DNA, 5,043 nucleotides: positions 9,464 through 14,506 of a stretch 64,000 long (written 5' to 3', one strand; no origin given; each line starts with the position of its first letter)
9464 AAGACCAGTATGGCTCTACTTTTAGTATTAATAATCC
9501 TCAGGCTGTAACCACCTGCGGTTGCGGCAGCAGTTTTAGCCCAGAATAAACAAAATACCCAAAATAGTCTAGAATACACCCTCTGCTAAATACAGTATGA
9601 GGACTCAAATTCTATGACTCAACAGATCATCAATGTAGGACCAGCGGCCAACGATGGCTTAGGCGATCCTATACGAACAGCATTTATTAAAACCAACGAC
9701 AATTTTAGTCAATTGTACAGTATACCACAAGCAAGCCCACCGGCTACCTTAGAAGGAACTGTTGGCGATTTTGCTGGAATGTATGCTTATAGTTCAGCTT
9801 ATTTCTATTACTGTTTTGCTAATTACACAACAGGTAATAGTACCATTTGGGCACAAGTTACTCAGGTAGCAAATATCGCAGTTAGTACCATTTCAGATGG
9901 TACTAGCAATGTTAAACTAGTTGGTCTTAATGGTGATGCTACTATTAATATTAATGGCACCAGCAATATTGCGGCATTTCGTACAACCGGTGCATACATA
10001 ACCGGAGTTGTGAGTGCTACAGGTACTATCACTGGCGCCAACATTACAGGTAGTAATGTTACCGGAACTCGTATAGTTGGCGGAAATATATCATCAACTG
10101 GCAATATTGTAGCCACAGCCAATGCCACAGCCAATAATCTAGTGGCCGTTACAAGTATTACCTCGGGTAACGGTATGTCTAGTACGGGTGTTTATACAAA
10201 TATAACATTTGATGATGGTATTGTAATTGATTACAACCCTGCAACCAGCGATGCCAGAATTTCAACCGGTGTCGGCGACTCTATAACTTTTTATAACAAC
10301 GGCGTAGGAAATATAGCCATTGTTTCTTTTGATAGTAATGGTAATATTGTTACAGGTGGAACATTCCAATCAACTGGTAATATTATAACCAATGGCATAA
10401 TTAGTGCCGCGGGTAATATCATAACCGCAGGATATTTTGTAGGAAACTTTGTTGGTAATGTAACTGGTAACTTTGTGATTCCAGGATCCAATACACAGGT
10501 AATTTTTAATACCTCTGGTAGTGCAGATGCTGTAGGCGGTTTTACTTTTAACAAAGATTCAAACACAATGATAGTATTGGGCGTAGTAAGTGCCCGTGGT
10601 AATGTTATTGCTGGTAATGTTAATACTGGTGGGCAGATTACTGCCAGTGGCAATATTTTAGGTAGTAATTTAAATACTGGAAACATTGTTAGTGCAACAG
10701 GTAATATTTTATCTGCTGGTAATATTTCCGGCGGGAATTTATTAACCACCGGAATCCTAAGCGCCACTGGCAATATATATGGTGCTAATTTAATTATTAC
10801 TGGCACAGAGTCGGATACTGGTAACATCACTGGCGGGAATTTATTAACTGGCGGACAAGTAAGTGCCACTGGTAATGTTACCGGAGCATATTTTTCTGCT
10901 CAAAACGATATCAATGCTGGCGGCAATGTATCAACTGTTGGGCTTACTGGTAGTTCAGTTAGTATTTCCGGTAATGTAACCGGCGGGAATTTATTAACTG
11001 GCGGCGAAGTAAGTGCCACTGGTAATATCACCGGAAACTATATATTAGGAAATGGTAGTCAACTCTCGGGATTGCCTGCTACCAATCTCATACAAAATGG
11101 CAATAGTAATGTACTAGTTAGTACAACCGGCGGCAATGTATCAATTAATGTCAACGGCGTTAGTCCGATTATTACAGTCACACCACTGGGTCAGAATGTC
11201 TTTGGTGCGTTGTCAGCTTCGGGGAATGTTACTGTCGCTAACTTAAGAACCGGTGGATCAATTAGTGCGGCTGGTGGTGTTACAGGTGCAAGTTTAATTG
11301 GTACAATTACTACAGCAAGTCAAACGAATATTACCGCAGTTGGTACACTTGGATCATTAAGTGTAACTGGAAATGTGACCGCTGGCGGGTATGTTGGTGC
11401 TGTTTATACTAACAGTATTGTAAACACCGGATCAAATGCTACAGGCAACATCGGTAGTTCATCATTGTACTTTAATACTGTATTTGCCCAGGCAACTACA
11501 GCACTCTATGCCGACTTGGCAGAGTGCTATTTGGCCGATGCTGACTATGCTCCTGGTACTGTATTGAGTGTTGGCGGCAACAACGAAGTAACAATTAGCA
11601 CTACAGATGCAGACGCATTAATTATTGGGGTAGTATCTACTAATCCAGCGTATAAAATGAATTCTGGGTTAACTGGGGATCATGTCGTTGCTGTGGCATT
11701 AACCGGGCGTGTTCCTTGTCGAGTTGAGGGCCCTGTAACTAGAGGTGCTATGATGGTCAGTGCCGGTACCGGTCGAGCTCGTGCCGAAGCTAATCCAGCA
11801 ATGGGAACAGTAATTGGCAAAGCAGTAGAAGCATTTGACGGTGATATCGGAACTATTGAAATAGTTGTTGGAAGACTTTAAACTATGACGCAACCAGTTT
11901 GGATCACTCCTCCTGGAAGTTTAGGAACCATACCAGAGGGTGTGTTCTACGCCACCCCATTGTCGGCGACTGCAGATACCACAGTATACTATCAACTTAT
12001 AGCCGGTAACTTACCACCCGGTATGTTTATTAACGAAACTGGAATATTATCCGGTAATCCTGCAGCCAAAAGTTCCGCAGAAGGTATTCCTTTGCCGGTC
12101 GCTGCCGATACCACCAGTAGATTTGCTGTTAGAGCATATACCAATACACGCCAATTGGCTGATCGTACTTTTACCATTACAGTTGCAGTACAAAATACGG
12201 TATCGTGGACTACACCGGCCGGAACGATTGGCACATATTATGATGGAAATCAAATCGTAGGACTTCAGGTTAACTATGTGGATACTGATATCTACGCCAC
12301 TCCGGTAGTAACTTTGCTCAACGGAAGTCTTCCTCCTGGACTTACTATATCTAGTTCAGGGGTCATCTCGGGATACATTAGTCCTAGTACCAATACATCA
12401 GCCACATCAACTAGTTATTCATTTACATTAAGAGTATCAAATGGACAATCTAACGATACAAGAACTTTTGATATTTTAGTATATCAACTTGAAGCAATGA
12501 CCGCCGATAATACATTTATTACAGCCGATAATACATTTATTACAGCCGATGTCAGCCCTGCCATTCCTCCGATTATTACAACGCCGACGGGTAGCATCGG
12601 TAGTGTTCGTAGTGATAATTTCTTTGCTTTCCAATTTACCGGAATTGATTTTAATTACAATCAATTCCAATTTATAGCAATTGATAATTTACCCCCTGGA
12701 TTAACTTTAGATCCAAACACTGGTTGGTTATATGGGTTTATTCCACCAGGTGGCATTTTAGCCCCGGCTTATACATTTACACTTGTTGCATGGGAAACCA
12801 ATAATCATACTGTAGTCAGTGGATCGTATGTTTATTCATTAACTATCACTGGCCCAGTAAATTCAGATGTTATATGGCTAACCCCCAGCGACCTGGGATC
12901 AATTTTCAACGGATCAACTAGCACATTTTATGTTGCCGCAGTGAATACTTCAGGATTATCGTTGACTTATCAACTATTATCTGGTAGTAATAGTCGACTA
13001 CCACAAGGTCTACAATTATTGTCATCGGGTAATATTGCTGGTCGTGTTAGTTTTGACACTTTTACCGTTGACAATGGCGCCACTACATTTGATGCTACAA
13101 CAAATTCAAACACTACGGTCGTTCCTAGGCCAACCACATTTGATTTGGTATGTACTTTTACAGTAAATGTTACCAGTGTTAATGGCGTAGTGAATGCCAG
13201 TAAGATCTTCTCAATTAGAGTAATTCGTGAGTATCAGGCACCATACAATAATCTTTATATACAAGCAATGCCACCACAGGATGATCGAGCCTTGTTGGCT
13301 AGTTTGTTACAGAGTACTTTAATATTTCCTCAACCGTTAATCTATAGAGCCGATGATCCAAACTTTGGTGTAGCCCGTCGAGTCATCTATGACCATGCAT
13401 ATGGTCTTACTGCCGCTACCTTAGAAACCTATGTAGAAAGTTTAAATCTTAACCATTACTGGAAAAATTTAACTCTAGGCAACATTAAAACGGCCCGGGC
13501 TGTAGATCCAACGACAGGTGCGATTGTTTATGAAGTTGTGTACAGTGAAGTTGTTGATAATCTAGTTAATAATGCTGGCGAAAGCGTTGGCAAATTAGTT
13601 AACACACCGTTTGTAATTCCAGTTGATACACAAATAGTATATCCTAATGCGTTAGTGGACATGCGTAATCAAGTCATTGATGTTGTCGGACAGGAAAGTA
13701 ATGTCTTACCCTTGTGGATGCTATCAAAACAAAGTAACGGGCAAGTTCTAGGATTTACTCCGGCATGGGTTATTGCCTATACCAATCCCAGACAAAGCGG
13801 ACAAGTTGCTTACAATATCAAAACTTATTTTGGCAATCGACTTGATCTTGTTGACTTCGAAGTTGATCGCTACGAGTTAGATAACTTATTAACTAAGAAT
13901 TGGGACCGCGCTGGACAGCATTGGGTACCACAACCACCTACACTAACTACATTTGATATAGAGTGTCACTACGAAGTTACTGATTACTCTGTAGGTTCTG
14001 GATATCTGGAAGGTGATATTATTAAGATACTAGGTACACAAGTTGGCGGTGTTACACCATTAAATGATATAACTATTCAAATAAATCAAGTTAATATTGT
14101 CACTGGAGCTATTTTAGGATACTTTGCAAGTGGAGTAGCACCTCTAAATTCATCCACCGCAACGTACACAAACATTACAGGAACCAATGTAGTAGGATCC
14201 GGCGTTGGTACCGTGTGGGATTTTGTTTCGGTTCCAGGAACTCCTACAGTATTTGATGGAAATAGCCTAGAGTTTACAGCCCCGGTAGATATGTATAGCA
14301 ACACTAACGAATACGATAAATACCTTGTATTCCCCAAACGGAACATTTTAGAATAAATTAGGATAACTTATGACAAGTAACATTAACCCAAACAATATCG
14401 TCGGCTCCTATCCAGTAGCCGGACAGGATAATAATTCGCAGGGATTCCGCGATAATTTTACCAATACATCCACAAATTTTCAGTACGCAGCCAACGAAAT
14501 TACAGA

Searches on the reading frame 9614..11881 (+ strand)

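Call 7: search_protein_families(library=phrogs, proteins=[window:9614-11881:+], max_evalue=0.00001)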
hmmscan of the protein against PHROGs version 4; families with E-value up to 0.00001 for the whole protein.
window:9614-11881:+ (755 aa): 1 family
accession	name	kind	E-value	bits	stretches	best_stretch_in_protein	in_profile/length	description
phrog_22593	-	unknown function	7e-09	36.2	1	602-721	246-367/400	-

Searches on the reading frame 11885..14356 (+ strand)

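Call 7: search_protein_families(library=phrogs, proteins=[window:11885-14356:+], max_evalue=0.00001)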
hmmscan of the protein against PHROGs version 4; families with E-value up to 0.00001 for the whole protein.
window:11885-14356:+ (823 aa): 1 family
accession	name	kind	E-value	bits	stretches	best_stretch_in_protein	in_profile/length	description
phrog_29085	-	unknown function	9.3e-06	25.4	0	17-57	139-180/445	-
